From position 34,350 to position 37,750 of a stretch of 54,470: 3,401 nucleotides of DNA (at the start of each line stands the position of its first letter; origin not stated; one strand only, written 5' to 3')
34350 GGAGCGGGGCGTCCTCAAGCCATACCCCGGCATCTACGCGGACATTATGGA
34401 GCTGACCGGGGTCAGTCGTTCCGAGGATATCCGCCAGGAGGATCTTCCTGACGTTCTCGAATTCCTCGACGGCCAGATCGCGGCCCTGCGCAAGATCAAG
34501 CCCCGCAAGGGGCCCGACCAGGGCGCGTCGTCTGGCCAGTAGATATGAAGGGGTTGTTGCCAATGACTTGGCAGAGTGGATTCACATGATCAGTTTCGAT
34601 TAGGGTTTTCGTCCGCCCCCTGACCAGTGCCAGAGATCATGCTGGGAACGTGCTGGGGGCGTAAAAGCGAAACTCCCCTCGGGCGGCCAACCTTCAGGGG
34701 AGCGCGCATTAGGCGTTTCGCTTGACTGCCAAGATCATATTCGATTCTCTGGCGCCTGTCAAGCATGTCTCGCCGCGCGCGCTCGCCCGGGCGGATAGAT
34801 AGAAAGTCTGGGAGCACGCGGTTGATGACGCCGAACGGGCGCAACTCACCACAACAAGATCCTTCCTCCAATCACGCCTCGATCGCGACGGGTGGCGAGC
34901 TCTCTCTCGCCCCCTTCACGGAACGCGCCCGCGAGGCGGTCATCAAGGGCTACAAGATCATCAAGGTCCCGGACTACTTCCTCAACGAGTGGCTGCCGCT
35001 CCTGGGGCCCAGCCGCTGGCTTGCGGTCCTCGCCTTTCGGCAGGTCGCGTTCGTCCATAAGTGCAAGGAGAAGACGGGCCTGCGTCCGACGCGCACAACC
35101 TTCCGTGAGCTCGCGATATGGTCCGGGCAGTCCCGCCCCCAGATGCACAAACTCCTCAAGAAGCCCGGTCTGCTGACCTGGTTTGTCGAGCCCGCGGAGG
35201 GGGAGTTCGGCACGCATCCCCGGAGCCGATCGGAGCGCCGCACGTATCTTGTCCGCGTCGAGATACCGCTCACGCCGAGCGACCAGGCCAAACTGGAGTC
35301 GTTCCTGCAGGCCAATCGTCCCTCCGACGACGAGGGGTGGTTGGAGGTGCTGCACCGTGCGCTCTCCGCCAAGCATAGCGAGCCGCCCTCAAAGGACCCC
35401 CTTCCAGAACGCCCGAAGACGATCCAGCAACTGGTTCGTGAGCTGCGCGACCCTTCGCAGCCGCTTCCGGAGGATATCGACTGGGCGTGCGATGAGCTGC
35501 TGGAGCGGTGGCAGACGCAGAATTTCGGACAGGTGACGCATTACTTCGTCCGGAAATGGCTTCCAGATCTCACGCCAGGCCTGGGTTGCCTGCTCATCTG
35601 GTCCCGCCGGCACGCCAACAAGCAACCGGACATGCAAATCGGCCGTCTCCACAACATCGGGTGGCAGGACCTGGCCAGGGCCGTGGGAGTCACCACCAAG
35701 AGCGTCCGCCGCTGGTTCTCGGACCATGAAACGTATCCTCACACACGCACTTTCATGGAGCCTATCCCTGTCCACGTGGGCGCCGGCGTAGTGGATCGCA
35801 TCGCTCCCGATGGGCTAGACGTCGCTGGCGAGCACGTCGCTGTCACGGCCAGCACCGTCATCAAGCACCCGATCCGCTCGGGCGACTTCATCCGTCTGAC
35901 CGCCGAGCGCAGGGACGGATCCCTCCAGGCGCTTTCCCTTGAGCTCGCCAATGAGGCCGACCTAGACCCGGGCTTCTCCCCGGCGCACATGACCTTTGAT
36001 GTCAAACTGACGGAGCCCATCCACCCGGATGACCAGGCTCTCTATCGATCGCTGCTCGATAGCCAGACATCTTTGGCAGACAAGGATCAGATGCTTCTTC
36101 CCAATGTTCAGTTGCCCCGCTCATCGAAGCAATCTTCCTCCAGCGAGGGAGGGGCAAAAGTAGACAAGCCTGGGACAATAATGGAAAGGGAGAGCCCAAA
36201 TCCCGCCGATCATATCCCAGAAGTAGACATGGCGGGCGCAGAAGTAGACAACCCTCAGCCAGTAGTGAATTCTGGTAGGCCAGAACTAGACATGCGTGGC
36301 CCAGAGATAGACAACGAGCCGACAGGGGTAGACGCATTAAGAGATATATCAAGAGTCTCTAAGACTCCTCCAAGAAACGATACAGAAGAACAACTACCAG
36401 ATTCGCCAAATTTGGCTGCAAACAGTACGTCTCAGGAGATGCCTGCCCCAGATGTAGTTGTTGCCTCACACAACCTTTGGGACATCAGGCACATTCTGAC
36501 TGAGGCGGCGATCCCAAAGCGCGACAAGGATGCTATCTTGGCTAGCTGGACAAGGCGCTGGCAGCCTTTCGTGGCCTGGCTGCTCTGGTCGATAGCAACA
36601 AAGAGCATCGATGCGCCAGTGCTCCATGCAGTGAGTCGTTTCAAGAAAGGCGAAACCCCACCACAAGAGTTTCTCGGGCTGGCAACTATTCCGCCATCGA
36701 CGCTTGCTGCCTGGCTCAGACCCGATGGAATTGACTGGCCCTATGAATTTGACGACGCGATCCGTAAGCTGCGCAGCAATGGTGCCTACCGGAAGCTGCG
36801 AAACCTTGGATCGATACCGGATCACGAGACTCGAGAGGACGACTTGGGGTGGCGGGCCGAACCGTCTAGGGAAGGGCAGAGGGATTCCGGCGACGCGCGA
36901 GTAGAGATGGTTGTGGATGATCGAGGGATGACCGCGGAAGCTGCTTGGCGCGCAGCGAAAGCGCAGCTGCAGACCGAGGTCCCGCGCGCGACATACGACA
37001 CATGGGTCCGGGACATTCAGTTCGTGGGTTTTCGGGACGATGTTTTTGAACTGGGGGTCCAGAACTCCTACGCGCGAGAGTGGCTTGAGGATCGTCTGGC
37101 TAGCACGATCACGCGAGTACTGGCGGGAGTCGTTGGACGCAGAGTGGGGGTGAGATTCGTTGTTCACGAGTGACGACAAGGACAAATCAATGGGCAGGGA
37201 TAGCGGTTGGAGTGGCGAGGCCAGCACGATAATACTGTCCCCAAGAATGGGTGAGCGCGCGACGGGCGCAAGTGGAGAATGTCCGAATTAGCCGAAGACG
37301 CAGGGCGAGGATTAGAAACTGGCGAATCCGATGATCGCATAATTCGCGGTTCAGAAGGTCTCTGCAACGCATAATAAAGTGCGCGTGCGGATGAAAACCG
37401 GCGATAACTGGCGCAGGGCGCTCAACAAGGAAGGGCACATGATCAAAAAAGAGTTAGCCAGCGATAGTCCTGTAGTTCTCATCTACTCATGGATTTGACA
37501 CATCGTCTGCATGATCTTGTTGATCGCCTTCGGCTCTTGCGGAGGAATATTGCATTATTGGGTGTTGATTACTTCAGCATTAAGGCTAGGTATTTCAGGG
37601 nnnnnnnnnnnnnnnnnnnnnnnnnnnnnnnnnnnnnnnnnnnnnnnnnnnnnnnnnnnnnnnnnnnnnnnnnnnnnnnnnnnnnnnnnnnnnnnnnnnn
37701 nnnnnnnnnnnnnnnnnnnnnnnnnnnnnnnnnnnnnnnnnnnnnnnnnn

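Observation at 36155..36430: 21-bp-phased iteron-like repeats plus an AT-rich tract inside the rep-like gene (lambda-O-style intragenic origin?)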

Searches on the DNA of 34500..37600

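Call 50: search_rna_families(source=window, start=34500, end=37600, threshold=evalue, max_evalue=1)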
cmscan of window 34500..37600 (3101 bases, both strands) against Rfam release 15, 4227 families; matches with E-value up to 1: 0.
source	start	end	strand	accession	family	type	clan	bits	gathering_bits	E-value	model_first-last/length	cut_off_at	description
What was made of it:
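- Tried and rejected: RNA element: the Rfam scan of 34500-37600 at E <= 1 found nothing (call 50).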
